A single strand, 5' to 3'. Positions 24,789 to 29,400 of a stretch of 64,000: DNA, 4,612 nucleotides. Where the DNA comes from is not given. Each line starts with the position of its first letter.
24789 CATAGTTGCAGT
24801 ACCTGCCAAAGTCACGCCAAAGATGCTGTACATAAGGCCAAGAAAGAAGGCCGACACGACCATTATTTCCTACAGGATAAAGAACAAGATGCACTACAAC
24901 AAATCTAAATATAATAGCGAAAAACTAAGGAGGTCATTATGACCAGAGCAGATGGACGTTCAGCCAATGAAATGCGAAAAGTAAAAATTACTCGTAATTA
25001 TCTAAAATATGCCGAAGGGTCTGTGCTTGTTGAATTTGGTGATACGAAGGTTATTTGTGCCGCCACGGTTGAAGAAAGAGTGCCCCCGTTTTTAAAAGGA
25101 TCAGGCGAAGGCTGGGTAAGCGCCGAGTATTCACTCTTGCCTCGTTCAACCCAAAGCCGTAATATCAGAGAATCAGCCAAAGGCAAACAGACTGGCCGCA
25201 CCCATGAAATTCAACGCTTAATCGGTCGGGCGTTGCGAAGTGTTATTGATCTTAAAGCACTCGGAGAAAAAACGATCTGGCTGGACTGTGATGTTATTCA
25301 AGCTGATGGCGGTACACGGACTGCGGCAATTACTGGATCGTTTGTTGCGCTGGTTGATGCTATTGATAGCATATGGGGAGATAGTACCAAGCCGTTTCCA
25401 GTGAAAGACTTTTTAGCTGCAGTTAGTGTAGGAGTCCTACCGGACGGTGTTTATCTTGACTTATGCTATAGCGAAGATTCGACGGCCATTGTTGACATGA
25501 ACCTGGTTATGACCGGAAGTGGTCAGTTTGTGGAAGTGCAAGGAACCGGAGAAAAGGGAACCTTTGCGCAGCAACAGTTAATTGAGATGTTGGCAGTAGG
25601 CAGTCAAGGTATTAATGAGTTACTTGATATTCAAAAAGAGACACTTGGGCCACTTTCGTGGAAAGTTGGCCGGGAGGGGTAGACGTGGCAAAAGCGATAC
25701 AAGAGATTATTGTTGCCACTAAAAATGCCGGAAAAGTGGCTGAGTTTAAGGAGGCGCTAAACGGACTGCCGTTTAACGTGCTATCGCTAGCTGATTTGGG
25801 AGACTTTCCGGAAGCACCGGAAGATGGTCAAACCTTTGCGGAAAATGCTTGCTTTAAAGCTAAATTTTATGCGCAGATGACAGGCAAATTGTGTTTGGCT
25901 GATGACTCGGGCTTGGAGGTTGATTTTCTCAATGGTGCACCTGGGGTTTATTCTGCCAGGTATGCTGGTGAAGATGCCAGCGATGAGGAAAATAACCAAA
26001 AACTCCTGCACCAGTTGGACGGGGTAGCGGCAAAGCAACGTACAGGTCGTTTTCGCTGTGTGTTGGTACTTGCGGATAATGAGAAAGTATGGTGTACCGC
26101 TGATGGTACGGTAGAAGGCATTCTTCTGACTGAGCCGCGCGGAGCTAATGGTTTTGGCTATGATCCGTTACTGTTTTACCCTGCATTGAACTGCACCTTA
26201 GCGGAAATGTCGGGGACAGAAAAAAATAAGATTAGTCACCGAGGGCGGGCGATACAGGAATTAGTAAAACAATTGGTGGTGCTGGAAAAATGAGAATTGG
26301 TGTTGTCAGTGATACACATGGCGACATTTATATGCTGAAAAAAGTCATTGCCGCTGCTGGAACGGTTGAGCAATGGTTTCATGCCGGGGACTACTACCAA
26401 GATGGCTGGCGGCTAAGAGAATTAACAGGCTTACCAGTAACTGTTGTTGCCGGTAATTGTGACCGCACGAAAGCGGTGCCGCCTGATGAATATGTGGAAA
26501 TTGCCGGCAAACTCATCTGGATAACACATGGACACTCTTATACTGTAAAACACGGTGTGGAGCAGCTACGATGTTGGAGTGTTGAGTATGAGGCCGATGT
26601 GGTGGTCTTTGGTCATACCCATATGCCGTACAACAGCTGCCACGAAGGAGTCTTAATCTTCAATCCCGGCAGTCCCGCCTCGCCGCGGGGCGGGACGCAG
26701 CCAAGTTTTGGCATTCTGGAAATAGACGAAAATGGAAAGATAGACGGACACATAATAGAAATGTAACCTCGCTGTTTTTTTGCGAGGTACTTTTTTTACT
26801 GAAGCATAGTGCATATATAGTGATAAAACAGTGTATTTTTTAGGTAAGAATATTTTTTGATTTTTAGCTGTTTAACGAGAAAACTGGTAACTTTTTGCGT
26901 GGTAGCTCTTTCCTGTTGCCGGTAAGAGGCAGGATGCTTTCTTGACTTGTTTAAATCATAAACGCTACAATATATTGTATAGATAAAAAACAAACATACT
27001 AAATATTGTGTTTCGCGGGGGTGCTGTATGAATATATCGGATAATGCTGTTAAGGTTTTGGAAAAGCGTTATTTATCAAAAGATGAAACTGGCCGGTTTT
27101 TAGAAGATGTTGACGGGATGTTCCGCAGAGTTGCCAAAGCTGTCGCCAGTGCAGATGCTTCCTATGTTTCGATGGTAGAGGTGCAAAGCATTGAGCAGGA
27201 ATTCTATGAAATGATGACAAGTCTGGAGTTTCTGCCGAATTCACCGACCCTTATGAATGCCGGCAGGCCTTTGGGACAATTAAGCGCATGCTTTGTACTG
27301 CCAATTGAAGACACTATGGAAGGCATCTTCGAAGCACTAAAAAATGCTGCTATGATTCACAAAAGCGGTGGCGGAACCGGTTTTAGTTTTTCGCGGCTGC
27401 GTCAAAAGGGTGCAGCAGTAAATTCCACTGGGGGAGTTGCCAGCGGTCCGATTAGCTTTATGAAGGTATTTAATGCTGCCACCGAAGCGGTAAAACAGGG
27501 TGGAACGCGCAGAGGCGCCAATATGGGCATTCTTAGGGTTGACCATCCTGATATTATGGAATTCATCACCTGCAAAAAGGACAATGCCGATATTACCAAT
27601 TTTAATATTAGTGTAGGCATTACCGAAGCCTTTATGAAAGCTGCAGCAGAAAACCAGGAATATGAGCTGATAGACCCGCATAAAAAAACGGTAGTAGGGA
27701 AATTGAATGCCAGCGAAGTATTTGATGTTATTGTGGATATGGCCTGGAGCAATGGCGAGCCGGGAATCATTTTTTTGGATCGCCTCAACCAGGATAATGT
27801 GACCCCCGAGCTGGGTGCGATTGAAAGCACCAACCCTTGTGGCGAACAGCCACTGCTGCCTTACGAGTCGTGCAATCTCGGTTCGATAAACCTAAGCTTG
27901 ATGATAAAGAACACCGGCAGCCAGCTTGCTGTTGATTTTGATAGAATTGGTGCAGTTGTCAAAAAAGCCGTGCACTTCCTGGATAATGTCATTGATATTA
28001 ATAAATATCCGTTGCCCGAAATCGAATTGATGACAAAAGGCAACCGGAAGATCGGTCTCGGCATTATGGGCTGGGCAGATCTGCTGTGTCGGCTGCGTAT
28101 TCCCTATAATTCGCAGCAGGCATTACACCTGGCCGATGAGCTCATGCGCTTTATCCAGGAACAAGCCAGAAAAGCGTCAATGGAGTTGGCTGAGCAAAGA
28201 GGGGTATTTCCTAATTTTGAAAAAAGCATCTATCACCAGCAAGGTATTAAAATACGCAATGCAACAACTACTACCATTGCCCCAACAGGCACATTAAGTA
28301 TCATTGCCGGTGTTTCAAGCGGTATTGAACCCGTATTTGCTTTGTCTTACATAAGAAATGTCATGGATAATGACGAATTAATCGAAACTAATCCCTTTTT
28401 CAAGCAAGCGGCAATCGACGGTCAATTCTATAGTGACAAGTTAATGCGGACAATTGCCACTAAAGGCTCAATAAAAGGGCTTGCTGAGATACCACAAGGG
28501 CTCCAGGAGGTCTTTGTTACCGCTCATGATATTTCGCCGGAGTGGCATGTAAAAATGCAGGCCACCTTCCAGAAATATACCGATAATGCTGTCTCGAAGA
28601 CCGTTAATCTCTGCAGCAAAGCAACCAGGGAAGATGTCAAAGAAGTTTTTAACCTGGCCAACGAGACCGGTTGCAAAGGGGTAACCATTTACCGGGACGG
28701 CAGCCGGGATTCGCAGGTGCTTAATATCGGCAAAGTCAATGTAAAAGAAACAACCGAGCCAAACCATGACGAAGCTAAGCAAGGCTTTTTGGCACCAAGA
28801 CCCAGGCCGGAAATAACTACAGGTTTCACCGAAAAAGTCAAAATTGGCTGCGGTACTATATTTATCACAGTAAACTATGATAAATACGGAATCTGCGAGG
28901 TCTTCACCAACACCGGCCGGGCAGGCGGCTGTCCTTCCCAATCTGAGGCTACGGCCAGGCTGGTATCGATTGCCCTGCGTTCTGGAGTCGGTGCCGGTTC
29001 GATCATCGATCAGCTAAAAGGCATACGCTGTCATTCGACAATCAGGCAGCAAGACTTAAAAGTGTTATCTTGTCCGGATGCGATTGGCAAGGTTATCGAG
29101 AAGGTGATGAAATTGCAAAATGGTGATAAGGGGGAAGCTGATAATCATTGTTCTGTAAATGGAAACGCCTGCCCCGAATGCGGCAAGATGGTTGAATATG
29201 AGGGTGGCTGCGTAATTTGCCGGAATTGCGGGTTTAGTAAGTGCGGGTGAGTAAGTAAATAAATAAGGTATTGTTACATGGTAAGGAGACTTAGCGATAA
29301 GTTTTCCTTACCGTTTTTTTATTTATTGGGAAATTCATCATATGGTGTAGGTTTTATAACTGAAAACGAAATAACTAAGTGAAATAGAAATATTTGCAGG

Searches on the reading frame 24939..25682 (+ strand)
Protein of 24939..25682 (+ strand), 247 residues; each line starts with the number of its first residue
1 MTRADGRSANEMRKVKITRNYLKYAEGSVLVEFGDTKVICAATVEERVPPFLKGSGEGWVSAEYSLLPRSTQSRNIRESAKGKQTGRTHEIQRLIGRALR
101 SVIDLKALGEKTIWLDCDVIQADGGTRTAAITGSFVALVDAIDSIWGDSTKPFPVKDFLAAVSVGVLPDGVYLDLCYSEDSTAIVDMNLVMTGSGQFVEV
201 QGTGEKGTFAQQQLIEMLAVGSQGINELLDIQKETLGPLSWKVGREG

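Call 73: search_protein_families(library=pfam, proteins=[window:24939-25682:+], max_evalue=0.00001)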
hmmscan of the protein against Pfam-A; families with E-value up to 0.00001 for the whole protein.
window:24939-25682:+ (247 aa): 2 families
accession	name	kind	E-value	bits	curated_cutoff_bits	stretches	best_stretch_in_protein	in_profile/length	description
PF01138.27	RNase_PH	-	3.7e-30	105.4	25.5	1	11-141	1-127/130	3' exoribonuclease family, domain 1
PF03725.20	RNase_PH_C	-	2.4e-11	43.8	20.8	1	158-223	2-66/67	3' exoribonuclease family, domain 2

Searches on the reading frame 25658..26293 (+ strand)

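Call 73: search_protein_families(library=pfam, proteins=[window:25658-26293:+], max_evalue=0.00001)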
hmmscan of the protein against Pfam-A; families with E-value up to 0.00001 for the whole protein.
window:25658-26293:+ (211 aa): 1 family
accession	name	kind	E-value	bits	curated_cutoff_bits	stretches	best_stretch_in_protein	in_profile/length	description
PF01725.21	Ham1p_like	-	1e-66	224.9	22.5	1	17-204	1-185/186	Ham1 family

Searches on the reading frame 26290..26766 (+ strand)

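Call 73: search_protein_families(library=pfam, proteins=[window:26290-26766:+], max_evalue=0.00001)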
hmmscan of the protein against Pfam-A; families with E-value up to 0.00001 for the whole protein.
window:26290-26766:+ (158 aa): 2 families
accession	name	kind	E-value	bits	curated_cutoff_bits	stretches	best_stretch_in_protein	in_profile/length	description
PF12850.12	Metallophos_2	-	1.3e-31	110.1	27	1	1-147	1-153/154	Calcineurin-like phosphoesterase superfamily domain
PF00149.33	Metallophos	-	2e-12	48.4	21.5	1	1-59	1-75/191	Calcineurin-like phosphoesterase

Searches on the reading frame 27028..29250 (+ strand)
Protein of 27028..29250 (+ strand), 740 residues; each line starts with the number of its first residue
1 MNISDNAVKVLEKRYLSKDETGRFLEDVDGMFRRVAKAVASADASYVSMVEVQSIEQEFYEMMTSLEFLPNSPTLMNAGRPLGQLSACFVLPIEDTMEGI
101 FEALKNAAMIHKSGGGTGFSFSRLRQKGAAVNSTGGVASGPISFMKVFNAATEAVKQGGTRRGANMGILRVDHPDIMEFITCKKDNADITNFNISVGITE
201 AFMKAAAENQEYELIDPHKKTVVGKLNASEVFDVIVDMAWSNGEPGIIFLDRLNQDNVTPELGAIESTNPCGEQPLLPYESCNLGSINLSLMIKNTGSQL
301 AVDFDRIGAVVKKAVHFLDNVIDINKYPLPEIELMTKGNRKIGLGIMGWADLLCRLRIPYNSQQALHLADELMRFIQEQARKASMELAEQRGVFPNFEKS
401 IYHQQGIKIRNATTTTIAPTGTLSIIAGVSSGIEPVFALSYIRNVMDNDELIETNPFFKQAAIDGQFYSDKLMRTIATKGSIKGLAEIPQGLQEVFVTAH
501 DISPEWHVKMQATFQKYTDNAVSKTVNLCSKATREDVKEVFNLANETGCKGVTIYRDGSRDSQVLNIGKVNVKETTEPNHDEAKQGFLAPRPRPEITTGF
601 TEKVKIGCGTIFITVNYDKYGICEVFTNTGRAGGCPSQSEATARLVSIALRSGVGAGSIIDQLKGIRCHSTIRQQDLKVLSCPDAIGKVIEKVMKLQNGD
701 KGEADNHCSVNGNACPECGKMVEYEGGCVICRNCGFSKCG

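Call 73: search_protein_families(library=pfam, proteins=[window:27028-29250:+], max_evalue=0.00001)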
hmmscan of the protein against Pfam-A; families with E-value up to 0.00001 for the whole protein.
window:27028-29250:+ (740 aa): 3 families
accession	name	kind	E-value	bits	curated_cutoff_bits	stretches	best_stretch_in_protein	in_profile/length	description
PF02867.20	Ribonuc_red_lgC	-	2.1e-137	459.3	23.9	2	86-405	1-347/523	Ribonucleotide reductase, barrel domain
PF00317.26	Ribonuc_red_lgN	-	1.2e-24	86.5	28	1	3-83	3-77/77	Ribonucleotide reductase, all-alpha domain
PF12637.14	TSCPD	-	1.6e-20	73.6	22.8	1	602-693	5-87/88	TSCPD domain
